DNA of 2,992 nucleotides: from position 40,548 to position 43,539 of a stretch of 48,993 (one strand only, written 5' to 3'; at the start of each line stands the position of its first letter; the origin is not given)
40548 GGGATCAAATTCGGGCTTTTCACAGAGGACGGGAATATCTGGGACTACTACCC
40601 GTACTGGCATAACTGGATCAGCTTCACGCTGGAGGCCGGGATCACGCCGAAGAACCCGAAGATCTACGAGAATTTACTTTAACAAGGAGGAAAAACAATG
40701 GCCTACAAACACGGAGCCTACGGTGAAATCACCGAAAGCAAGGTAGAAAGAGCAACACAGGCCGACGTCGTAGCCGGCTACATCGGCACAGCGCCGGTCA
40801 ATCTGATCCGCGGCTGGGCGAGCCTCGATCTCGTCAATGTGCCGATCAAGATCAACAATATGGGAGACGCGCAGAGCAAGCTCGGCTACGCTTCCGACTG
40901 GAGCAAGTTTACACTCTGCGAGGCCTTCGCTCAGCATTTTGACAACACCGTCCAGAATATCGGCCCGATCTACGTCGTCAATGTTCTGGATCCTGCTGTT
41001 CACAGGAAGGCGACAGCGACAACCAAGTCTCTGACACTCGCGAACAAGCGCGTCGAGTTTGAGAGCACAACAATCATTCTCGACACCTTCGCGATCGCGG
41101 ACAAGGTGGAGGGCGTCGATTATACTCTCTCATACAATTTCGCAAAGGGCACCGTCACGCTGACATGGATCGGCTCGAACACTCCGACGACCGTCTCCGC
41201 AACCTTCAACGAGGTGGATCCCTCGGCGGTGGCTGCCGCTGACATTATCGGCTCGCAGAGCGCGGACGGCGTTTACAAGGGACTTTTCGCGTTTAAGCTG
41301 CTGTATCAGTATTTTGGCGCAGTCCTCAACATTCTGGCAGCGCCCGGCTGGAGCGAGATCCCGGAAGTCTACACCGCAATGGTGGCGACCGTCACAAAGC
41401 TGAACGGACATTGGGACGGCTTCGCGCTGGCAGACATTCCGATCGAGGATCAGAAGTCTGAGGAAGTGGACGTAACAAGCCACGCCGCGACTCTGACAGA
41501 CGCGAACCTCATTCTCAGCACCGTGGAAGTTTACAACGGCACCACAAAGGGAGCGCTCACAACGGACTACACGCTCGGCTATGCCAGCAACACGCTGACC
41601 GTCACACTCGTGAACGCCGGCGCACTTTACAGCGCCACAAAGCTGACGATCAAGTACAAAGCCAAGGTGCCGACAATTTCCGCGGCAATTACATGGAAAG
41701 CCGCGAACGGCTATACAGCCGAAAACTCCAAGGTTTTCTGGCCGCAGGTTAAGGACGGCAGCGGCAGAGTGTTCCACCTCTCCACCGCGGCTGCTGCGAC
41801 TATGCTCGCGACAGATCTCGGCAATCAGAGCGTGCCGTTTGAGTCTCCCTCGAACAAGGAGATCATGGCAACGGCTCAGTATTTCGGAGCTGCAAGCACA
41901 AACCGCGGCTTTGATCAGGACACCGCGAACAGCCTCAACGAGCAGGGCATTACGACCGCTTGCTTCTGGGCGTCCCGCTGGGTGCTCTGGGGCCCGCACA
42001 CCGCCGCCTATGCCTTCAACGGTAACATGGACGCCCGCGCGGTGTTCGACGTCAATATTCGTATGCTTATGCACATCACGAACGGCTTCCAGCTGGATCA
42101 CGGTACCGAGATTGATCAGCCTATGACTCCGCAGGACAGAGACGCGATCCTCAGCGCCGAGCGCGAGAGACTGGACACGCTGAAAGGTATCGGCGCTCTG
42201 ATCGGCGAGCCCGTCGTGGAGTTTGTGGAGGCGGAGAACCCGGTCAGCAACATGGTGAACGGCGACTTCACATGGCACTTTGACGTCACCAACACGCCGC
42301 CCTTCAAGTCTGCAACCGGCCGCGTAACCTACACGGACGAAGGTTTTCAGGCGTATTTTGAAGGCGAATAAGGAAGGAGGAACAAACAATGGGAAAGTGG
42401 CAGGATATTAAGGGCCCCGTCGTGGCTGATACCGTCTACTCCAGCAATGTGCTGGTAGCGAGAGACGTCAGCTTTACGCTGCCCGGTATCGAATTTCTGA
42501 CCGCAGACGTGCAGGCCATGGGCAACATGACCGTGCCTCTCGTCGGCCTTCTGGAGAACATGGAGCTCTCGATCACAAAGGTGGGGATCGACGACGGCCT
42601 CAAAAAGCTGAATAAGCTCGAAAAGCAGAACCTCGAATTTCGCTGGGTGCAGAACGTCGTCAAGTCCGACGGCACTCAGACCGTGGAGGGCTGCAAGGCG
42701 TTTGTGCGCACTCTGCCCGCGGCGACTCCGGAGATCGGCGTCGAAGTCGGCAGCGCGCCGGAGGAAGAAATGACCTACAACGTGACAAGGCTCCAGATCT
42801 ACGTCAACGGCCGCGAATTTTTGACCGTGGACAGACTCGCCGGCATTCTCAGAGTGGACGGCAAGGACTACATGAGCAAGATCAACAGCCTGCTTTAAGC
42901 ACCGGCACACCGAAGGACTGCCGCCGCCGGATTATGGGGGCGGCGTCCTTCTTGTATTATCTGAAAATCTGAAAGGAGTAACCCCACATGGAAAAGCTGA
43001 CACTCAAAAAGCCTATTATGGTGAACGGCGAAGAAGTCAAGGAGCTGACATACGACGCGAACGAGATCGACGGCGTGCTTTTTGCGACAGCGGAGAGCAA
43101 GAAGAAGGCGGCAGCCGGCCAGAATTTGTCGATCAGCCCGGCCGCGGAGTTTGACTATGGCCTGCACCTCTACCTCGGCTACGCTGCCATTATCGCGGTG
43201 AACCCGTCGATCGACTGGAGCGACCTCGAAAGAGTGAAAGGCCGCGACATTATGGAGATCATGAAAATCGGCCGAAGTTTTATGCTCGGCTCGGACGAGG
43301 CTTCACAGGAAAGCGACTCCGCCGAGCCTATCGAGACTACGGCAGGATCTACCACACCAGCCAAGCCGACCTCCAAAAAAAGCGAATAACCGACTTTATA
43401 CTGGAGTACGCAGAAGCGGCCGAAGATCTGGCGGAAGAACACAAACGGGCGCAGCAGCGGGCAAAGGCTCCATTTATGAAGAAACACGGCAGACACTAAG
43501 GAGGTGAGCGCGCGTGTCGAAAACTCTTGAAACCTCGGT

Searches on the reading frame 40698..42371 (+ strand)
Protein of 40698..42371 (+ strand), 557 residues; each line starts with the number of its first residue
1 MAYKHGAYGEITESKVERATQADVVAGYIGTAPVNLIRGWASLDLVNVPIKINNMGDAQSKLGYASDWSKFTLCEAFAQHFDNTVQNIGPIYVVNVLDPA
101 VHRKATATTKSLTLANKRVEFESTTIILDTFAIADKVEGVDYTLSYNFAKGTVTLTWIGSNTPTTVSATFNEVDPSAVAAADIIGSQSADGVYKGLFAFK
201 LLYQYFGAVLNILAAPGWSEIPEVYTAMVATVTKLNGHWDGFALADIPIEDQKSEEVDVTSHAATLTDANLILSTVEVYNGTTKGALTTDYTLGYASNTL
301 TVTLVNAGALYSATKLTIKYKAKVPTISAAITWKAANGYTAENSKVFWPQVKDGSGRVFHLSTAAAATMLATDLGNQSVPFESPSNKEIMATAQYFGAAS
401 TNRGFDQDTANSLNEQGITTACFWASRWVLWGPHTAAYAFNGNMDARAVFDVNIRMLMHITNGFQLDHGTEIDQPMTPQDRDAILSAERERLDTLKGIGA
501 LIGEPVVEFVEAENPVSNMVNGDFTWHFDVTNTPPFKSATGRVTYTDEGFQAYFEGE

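Call 80: search_protein_families(library=phrogs, proteins=[window:40698-42371:+], max_evalue=0.00001)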
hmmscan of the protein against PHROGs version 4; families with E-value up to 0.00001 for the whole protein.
window:40698-42371:+ (557 aa): 4 families
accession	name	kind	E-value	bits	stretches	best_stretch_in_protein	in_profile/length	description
phrog_23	-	tail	2.8e-57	195.6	2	326-554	242-471/496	tail sheath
phrog_13288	-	unknown function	1.6e-15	58.2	1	354-548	9-198/208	-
phrog_20240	-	unknown function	3.9e-12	47.1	1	24-234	27-226/272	-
phrog_16736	-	unknown function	2.6e-07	31.6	1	465-554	9-97/101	-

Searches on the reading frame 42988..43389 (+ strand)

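Call 80: search_protein_families(library=phrogs, proteins=[window:42988-43389:+], max_evalue=0.00001)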
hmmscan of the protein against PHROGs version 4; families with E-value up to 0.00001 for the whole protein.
window:42988-43389:+ (133 aa): 1 family
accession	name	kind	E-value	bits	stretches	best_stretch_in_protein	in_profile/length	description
phrog_166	-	tail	3e-13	51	1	1-129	15-121/201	tail protein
